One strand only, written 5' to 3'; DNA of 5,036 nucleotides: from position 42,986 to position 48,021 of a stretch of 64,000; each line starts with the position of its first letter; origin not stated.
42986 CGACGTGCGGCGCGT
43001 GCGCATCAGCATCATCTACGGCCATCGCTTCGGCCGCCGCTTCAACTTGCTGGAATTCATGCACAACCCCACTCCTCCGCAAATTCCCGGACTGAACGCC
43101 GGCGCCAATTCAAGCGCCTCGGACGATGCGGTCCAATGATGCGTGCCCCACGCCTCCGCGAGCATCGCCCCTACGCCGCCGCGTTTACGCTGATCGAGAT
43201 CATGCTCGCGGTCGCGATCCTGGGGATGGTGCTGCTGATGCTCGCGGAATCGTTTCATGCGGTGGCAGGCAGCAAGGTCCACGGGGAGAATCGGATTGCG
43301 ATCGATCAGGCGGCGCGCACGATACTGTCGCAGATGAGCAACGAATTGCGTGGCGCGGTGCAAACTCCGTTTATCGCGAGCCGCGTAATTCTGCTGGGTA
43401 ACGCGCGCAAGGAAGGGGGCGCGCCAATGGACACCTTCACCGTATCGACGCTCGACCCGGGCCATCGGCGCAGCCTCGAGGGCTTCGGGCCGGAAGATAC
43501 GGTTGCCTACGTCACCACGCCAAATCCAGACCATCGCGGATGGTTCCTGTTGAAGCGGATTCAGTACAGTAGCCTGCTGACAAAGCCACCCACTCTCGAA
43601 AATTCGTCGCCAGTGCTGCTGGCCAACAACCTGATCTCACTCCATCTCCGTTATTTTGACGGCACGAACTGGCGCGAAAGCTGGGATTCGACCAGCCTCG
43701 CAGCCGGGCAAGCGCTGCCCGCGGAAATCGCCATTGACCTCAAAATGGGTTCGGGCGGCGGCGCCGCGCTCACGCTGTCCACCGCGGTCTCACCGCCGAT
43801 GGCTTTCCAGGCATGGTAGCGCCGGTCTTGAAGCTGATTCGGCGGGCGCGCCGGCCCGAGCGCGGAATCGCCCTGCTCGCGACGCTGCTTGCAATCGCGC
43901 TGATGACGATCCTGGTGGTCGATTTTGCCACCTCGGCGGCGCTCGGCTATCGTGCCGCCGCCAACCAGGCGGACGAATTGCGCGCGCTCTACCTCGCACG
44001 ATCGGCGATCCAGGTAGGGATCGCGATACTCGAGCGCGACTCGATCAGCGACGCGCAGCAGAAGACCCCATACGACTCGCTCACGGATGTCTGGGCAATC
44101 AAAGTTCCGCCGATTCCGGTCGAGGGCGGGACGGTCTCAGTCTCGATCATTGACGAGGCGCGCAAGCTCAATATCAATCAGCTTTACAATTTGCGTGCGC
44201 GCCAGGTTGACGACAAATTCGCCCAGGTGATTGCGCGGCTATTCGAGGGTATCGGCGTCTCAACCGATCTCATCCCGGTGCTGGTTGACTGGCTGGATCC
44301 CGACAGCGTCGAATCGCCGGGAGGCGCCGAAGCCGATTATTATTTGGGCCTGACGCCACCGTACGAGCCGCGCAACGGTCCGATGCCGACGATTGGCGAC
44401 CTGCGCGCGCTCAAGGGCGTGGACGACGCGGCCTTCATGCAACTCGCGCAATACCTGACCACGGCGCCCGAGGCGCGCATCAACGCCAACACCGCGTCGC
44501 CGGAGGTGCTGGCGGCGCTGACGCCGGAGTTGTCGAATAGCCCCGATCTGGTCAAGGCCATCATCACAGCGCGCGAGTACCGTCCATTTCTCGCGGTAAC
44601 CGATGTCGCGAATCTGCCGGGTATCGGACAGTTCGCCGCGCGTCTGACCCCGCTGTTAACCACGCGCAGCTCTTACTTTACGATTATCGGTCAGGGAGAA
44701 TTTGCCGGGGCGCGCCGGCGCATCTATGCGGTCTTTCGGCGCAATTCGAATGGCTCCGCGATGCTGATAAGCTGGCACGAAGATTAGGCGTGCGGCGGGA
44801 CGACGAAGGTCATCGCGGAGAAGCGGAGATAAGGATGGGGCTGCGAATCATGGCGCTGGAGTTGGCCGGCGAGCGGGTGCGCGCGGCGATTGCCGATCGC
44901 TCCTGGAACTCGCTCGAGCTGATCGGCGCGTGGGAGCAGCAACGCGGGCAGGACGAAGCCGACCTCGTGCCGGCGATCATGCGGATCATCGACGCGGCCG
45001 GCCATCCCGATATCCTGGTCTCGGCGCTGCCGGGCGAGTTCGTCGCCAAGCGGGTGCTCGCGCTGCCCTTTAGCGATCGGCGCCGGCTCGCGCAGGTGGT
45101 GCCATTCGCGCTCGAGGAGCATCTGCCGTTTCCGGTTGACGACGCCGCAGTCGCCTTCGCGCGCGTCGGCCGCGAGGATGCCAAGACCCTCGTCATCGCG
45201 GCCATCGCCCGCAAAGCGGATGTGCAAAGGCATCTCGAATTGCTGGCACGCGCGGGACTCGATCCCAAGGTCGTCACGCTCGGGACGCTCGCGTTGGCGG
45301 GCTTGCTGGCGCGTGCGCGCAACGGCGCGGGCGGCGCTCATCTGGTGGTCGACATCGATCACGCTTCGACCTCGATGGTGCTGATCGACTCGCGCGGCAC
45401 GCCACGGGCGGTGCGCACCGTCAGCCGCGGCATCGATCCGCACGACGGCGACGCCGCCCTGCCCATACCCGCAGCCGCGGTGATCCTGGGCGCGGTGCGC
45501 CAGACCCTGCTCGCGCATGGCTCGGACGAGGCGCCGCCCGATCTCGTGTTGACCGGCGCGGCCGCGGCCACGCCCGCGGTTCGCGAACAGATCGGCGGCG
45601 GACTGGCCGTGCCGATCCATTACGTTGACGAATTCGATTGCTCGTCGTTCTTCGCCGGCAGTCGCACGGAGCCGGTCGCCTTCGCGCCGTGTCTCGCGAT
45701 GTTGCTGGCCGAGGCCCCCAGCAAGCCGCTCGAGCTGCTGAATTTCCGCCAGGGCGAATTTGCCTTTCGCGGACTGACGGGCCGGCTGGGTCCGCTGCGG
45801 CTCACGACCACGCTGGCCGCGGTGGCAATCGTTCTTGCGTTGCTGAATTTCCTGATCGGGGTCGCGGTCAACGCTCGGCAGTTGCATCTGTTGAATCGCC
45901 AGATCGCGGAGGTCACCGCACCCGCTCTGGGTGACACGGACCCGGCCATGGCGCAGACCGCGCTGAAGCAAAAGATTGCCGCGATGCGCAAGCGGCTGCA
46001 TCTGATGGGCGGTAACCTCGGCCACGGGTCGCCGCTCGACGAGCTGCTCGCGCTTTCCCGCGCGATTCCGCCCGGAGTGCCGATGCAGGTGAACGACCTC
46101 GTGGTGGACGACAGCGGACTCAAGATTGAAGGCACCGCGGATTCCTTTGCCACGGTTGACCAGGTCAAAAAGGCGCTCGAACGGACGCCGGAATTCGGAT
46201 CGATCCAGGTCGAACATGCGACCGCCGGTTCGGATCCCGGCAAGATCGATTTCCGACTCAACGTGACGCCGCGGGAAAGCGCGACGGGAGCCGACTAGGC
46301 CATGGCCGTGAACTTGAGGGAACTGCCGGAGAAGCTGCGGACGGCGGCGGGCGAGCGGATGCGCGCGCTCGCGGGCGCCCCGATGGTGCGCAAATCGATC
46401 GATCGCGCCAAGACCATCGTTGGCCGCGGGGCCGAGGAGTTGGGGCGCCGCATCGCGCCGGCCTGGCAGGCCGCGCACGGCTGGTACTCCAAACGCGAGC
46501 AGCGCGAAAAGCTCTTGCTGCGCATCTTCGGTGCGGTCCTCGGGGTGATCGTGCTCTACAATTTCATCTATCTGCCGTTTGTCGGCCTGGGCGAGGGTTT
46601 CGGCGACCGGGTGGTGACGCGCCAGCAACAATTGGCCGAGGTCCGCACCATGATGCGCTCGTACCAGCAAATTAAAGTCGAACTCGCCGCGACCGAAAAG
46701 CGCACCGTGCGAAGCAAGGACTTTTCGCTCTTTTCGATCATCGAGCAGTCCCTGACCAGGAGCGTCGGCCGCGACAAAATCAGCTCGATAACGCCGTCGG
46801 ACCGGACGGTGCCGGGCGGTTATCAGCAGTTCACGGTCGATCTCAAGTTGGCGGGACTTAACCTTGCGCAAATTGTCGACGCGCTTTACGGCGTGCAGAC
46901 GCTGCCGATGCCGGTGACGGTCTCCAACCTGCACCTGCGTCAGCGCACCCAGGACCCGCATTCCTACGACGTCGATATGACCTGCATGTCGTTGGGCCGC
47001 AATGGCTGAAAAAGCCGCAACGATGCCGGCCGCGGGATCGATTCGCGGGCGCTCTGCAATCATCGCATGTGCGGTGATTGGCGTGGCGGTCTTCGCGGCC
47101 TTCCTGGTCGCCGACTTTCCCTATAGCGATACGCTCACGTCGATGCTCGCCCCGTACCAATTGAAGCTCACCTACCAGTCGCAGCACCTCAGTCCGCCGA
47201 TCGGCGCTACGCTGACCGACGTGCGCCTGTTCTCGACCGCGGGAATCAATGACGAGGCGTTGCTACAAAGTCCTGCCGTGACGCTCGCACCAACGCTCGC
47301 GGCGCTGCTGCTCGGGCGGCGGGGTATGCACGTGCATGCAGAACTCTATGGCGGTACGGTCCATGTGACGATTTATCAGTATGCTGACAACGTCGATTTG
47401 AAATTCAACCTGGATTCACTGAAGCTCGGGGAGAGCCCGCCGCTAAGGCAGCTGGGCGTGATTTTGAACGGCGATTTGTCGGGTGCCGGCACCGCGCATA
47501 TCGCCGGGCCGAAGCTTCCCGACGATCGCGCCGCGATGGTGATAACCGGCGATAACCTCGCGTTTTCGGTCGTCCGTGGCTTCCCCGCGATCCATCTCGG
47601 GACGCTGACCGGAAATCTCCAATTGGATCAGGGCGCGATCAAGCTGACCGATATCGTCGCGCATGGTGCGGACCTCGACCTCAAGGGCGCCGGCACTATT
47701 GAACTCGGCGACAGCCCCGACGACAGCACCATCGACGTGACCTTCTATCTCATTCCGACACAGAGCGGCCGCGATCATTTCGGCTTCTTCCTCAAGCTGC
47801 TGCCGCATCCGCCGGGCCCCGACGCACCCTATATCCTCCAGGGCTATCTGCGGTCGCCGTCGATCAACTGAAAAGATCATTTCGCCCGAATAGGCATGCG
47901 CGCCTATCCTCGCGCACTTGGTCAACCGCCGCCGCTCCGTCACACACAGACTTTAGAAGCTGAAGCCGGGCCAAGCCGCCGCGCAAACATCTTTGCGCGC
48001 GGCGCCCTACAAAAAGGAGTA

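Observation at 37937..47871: Ten-gene T2SS operon (gspE-N) without secretin, GspC or prepilin peptidase in the window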

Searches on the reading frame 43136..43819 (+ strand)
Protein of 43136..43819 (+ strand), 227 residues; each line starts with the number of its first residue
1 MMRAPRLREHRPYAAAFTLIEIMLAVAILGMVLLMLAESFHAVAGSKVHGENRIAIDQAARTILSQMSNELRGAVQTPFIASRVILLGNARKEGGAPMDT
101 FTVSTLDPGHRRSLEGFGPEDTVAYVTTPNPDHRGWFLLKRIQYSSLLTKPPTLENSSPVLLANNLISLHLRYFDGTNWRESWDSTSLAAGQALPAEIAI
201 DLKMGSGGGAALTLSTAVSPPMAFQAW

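Call 3: search_protein_families(library=pfam, proteins=[window:43136-43819:+], max_evalue=0.01)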
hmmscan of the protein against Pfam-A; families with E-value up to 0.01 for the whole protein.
window:43136-43819:+ (227 aa): 2 families
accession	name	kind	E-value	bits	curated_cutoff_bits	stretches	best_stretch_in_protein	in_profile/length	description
PF07963.17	N_methyl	-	5.4e-06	26.2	21.2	1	14-36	4-26/27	Prokaryotic N-terminal methylation motif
PF11612.13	T2SSJ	-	2.3e-05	25.1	28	1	157-208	86-134/140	Type II secretion system (T2SS), protein J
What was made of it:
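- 43136..43819 (+): gspJ-like minor pseudopilin. Pfam T2SSJ scores 25.1 bits, below its gathering score of 28 (call 3).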

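Call 10: search_protein_families(library=ncbifam, proteins=[window:43136-43819:+], max_evalue=0.01)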
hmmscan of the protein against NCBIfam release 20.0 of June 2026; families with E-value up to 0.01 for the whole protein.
window:43136-43819:+ (227 aa): 6 families
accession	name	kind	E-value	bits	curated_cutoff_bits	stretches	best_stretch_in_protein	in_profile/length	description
TIGR02599.1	TIGR02599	subfamily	5.9e-05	22.5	256.5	1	16-76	1-61/361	Verru_Chthon cassette protein C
TIGR01711.1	gspJ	equivalog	0.00027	20.8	64.85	1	16-204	2-179/192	type II secretion system minor pseudopilin GspJ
NF041002.1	pilin_ComGF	equivalog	0.00073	19.8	80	1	15-76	2-61/139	competence type IV pilus minor pilin ComGF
NF041013.1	T4P_ComGE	equivalog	0.0009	19.3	49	1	16-71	5-60/83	competence type IV pilus minor pilin ComGE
NF007848.0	PRK10557.1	equivalog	0.0018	17.7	120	1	14-74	10-70/192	prepilin peptidase-dependent protein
TIGR02532.1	IV_pilin_GFxxxE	domain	0.0031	17.3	16.3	1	15-36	2-23/24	prepilin-type N-terminal cleavage/methylation domain-containing protein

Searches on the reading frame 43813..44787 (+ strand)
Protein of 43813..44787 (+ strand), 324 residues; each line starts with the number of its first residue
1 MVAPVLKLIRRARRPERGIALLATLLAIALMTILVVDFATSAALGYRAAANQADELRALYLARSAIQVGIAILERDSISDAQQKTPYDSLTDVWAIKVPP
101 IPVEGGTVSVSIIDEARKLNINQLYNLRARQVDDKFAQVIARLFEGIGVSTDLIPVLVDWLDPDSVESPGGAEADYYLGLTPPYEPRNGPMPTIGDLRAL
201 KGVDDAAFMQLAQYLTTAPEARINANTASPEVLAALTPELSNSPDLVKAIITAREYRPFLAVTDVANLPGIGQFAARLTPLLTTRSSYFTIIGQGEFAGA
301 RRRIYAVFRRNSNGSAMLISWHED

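Call 3: search_protein_families(library=pfam, proteins=[window:43813-44787:+], max_evalue=0.01)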
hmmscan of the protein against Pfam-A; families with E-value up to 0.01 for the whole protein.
window:43813-44787:+ (324 aa): 3 families
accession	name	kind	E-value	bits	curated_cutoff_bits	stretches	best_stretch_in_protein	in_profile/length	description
PF21687.3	T2SSK_1st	-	8.5e-22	78.4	26.2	1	118-219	2-106/107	Type II secretion system (T2SS), protein K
PF03934.19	T2SSK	-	4.2e-11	43.5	24.2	1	223-278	1-56/63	Type II secretion system (T2SS), protein K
PF12836.13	HHH_3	-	5.7e-07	30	27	0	222-273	5-54/65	Helix-hairpin-helix motif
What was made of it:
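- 43813..44787 (+): gspK, minor pseudopilin. Pfam finds T2SSK_1st and T2SSK (call 3).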

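Call 10: search_protein_families(library=ncbifam, proteins=[window:43813-44787:+], max_evalue=0.01)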
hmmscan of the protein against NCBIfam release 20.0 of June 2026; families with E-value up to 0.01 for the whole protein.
window:43813-44787:+ (324 aa): 3 families
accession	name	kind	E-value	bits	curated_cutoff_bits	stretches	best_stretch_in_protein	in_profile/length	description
NF037980.1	T2SS_GspK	equivalog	3e-61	207.7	130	1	16-317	1-303/307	type II secretion system minor pseudopilin GspK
TIGR02600.1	Verru_Chthon_A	subfamily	4.9e-06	24.7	332.3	1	18-77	1-60/1296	Verru_Chthon cassette protein A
TIGR00426.1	TIGR00426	subfamily_domain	0.0031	17.6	53.1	0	221-273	6-57/69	competence protein ComEA helix-hairpin-helix repeat region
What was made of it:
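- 43813..44787 (+): NF037980 scores 208 bits (cut-off 130) (call 10).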

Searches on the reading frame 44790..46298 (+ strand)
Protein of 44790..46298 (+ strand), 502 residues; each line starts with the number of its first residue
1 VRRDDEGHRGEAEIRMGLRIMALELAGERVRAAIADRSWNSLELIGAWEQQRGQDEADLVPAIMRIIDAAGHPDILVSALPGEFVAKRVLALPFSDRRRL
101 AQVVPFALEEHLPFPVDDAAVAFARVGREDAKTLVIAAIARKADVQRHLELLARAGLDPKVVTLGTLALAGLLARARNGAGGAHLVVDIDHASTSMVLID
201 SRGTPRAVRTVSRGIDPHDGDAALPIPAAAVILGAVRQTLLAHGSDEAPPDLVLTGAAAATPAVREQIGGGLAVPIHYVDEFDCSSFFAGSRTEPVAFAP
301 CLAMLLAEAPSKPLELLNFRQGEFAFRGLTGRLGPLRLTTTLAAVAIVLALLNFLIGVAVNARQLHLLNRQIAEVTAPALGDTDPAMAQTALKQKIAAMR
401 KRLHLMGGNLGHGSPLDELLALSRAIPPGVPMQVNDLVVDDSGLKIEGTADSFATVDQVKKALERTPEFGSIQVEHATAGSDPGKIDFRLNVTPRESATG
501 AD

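Call 3: search_protein_families(library=pfam, proteins=[window:44790-46298:+], max_evalue=0.01)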
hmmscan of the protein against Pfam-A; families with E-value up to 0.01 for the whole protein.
window:44790-46298:+ (502 aa): 3 families
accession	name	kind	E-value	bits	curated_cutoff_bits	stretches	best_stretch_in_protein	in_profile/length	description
PF05134.19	T2SSL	-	2.2e-07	30.9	25.5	1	80-168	53-137/231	Type II secretion system (T2SS), protein L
PF05137.18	PilN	-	4.3e-07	30.3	22.8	1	421-489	5-73/78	Fimbrial assembly protein (PilN)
PF11104.14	PilM_2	-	1.2e-05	24.9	27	1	76-172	65-165/340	Type IV pilus assembly protein PilM;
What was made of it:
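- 44835..46298 (+): gspL, assembly-platform protein with a PilM-like cytoplasmic domain and a PilN-like periplasmic domain, as in GspL generally. Pfam finds T2SSL, PilN and PilM_2 (call 3).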

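Call 10: search_protein_families(library=ncbifam, proteins=[window:44790-46298:+], max_evalue=0.01)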
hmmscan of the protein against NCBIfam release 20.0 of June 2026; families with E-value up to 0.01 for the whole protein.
window:44790-46298:+ (502 aa): 3 families
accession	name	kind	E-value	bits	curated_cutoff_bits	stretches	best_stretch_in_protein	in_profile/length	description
TIGR01709.2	typeII_sec_gspL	equivalog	1.9e-20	73.3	65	1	48-466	26-373/392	type II secretion system protein GspL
TIGR01175.1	pilM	subfamily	1e-12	47.8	133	1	77-201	72-207/348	type IV pilus assembly protein PilM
NF045709.1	Amuc_1101_fam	equivalog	1.4e-07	30.8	650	1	76-200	72-196/608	Amuc_1101 family PilM-like pilus complex protein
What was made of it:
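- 44835..46298 (+): TIGR01709 scores 73 bits (cut-off 65) (call 10).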

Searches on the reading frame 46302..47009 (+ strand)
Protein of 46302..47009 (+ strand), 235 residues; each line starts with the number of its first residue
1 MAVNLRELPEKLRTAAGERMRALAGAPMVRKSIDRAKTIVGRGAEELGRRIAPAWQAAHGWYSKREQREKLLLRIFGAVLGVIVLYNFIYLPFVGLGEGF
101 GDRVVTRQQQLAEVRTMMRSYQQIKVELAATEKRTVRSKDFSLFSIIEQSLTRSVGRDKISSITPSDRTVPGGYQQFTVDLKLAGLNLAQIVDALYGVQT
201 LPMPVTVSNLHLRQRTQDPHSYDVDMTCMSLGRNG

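Call 3: search_protein_families(library=pfam, proteins=[window:46302-47009:+], max_evalue=0.01)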
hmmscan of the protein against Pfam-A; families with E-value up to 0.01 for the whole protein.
window:46302-47009:+ (235 aa): 1 family
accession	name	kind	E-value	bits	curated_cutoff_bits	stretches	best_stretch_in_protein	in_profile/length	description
PF04612.17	T2SSM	-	9e-07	29.7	27.8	1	58-150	4-90/160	Type II secretion system (T2SS), protein M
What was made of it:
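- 46302..47009 (+): gspM, with a longer cytoplasmic N-terminus than canonical GspM. Pfam T2SSM scores 29.7 bits (gathering score 27.8) (call 3).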

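Call 10: search_protein_families(library=ncbifam, proteins=[window:46302-47009:+], max_evalue=0.01)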
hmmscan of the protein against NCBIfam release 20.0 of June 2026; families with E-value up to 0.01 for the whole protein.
window:46302-47009:+ (235 aa): 1 family
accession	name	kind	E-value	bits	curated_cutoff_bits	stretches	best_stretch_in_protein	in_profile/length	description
NF040576.1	T2SS_GspM_XpsM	equivalog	0.0016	18.1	60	0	76-135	6-65/180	type II secretion system protein GspM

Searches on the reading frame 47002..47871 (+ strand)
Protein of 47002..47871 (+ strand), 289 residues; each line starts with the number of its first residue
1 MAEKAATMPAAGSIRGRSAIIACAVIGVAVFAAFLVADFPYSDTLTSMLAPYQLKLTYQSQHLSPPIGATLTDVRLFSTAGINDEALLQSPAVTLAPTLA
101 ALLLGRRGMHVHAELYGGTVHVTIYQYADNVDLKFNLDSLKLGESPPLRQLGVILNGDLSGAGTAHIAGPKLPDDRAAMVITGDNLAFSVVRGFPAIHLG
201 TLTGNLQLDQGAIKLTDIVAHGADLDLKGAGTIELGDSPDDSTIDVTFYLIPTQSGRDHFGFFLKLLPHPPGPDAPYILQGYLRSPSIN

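Call 4: search_protein_families(library=pfam, proteins=[window:47002-47871:+], max_evalue=0.01)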
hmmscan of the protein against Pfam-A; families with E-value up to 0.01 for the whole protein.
window:47002-47871:+ (289 aa): 0 families

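Call 11: search_protein_families(library=ncbifam, proteins=[window:47002-47871:+], max_evalue=0.01)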
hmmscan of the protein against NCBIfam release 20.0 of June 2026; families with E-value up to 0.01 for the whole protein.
window:47002-47871:+ (289 aa): 2 families
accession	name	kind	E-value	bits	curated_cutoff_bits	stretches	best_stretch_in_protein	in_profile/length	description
TIGR04411.1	T2SS_GspN_Lepto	equivalog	1.6e-28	100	50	1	19-288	4-280/280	type II secretion system protein GspN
NF008091.0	PRK10833.1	equivalog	0.0036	15.9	412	1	199-247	494-542/618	outer membrane assembly protein AsmA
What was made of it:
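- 47002..47871 (+): gspN of the Leptospira type. There is a weak AsmA hit and no Pfam hit (calls 4, 11).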
